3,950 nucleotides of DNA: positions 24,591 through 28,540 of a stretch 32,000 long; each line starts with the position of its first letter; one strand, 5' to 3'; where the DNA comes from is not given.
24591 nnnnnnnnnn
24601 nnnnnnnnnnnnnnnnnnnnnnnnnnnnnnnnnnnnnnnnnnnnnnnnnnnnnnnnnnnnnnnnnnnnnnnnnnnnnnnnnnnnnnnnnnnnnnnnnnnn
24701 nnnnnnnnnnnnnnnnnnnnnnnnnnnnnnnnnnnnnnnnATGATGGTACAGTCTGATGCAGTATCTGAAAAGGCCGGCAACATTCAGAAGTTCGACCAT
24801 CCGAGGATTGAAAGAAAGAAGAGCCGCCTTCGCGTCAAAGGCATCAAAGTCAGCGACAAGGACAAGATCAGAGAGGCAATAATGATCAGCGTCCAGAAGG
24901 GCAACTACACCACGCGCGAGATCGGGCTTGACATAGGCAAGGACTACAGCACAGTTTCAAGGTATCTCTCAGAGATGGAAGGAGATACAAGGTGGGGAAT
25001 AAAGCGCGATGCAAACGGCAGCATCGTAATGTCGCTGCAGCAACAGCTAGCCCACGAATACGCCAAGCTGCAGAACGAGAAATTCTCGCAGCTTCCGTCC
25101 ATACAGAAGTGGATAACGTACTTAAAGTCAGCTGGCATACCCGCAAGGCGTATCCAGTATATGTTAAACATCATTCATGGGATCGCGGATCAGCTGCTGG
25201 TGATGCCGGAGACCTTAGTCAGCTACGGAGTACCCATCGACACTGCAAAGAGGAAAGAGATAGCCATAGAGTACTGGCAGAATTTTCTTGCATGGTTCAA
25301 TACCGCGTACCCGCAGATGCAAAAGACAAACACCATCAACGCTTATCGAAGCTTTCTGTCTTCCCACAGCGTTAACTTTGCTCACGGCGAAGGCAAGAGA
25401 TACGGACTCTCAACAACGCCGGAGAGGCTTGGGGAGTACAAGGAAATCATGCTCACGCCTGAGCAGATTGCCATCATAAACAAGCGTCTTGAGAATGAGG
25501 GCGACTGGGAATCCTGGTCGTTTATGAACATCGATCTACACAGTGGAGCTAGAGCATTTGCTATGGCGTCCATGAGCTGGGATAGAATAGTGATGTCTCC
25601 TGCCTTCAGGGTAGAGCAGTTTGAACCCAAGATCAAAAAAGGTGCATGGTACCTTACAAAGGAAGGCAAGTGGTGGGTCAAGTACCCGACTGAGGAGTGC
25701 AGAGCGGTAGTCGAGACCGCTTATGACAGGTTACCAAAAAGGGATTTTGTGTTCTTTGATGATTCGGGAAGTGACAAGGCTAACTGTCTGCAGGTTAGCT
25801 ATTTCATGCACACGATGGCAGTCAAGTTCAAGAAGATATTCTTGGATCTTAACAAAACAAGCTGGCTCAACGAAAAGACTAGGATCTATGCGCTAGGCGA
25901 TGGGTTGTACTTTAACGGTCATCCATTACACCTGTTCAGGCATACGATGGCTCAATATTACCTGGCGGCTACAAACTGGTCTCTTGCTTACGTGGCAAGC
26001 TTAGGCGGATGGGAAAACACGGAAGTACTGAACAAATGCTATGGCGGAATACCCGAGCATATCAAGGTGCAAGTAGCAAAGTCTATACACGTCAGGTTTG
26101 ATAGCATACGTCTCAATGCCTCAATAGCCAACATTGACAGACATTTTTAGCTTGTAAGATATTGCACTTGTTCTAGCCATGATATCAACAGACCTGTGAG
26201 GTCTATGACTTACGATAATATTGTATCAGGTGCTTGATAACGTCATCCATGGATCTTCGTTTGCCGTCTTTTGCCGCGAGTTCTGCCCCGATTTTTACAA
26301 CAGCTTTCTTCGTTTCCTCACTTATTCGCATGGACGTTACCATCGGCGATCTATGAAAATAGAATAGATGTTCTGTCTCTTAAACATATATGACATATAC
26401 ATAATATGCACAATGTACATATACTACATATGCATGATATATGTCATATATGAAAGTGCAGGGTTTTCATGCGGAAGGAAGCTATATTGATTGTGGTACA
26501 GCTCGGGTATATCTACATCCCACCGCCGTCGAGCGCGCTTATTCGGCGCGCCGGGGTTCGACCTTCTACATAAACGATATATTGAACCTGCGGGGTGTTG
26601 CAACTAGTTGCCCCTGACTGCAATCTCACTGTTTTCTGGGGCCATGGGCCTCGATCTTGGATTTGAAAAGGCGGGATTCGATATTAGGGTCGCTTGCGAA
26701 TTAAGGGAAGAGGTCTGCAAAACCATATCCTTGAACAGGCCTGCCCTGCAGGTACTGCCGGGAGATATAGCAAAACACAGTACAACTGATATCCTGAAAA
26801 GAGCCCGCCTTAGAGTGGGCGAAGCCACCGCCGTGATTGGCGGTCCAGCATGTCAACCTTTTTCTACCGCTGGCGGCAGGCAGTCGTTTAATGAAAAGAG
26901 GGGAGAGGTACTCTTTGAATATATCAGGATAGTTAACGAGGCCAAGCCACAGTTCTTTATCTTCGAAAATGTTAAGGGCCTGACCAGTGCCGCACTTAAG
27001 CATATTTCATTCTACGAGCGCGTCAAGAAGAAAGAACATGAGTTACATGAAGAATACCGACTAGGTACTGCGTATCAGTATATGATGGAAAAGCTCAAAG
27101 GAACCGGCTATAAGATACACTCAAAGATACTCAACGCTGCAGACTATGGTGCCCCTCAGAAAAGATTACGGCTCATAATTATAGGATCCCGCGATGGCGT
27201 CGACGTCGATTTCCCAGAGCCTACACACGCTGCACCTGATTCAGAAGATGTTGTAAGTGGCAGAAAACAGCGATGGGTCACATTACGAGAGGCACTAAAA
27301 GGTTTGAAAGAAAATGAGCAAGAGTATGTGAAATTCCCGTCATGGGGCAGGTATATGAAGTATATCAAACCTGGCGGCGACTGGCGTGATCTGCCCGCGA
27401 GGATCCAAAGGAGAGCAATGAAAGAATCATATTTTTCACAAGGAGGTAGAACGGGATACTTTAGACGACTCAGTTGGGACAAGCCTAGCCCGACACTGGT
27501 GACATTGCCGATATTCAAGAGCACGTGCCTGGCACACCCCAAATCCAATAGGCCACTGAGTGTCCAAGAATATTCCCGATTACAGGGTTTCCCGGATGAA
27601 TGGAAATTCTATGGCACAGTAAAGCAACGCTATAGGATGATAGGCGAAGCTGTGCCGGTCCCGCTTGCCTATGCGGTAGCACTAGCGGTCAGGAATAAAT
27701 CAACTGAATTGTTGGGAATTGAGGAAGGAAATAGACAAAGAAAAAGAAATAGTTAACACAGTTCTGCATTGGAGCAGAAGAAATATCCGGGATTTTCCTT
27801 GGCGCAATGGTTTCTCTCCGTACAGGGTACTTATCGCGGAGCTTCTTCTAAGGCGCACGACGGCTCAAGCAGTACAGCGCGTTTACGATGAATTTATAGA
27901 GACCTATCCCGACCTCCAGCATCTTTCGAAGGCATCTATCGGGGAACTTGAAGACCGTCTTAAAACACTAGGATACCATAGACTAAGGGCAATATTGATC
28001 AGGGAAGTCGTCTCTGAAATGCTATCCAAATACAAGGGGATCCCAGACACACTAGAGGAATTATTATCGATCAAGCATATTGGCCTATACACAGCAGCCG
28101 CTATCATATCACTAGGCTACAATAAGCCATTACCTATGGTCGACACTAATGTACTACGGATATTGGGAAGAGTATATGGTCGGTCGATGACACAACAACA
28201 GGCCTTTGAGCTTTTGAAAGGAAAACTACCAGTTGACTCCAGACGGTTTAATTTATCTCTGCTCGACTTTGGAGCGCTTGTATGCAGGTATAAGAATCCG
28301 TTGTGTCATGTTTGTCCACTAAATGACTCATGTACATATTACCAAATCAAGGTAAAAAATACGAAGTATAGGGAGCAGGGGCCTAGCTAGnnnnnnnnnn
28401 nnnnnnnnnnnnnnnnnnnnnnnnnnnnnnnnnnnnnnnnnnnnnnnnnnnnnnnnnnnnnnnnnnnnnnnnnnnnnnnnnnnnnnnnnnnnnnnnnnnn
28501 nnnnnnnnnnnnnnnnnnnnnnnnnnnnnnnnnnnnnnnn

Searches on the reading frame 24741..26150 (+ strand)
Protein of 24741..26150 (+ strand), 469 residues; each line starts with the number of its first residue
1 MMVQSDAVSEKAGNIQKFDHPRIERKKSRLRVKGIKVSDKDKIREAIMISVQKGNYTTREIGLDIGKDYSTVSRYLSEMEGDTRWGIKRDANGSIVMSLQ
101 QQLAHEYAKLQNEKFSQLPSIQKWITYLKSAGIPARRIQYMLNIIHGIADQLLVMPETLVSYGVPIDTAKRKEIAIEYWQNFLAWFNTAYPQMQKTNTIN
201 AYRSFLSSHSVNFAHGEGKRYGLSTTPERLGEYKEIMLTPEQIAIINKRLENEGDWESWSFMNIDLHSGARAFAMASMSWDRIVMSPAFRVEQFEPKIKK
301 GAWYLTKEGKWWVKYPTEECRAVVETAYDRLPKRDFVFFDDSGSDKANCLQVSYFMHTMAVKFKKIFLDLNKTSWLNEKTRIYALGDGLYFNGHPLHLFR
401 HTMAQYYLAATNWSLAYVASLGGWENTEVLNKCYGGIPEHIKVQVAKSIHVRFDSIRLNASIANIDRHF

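Call 10: search_protein_families(library=pfam, proteins=[window:24741-26150:+], max_evalue=0.01)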
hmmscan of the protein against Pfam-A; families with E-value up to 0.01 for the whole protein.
window:24741-26150:+ (469 aa): 2 families
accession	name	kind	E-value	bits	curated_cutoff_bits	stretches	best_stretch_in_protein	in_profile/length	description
PF00589.27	Phage_integrase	-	0.0026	18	27.1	0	238-430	3-162/172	Phage integrase family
PF13936.12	HTH_38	-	0.0051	17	27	0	44-76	10-41/44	Helix-turn-helix domain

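Call 36: search_protein_families(library=padloc, proteins=[window:24741-26150:+], max_evalue=0.1)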
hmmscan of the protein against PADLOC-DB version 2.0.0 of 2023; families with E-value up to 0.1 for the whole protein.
window:24741-26150:+ (469 aa): 3 families
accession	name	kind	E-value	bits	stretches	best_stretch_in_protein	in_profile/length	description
PDLC01044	Csa3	-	0.0052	14.7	1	46-80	140-174/194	Type I-A associated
PDLC01848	CARF3--CARF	-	0.006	14.3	1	27-80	123-174/197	-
PDLC01857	CARF3--CARF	-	0.028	12.1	1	44-80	133-168/201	-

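Call 57: search_protein_families(library=phrogs, proteins=[window:24741-26150:+], max_evalue=0.01)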
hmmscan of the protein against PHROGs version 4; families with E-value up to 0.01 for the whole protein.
window:24741-26150:+ (469 aa): 2 families
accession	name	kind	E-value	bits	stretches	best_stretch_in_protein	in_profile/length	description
phrog_1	-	integration and excision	1.6e-09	38.6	1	81-446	120-445/611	integrase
phrog_216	-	integration and excision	0.0016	18.6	1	394-442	182-229/301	integrase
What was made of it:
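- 20507..26150 (+): Right block of the element backbone: 71-aa hydrophobic ORF, 226-, 303-, 503- and 80-aa ORFs, one 125-aa ORF on the minus strand, and a tyrosine-integrase-like ORF (24741-26150). Integrase phrog_1 E=1.6e-9 (call 57).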

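Call 98: search_protein_families(library=ncbifam, proteins=[window:24741-26150:+], max_evalue=0.01)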
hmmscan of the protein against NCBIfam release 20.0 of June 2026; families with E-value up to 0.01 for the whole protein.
window:24741-26150:+ (469 aa): 0 families

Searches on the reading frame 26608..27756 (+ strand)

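Call 10: search_protein_families(library=pfam, proteins=[window:26608-27756:+], max_evalue=0.01)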
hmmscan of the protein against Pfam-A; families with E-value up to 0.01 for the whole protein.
window:26608-27756:+ (382 aa): 1 family
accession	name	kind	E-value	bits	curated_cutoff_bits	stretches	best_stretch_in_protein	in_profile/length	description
PF00145.23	DNA_methylase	-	5.7e-63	213.7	22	1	4-360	2-321/324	C-5 cytosine-specific DNA methylase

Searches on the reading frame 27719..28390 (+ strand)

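Call 10: search_protein_families(library=pfam, proteins=[window:27719-28390:+], max_evalue=0.01)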
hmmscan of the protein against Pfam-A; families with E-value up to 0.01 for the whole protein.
window:27719-28390:+ (223 aa): 3 families
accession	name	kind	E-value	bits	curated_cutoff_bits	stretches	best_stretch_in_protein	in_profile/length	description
PF00730.31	HhH-GPD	-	2.3e-13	50.9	26.2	1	39-163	1-99/108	HhH-GPD superfamily base excision DNA repair protein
PF00633.29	HHH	-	0.0004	20.5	24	1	107-131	5-29/30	Helix-hairpin-helix motif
PF10576.14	EndIII_4Fe-2S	-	0.0016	19.1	20.5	1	192-205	4-17/17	Iron-sulfur binding domain of endonuclease III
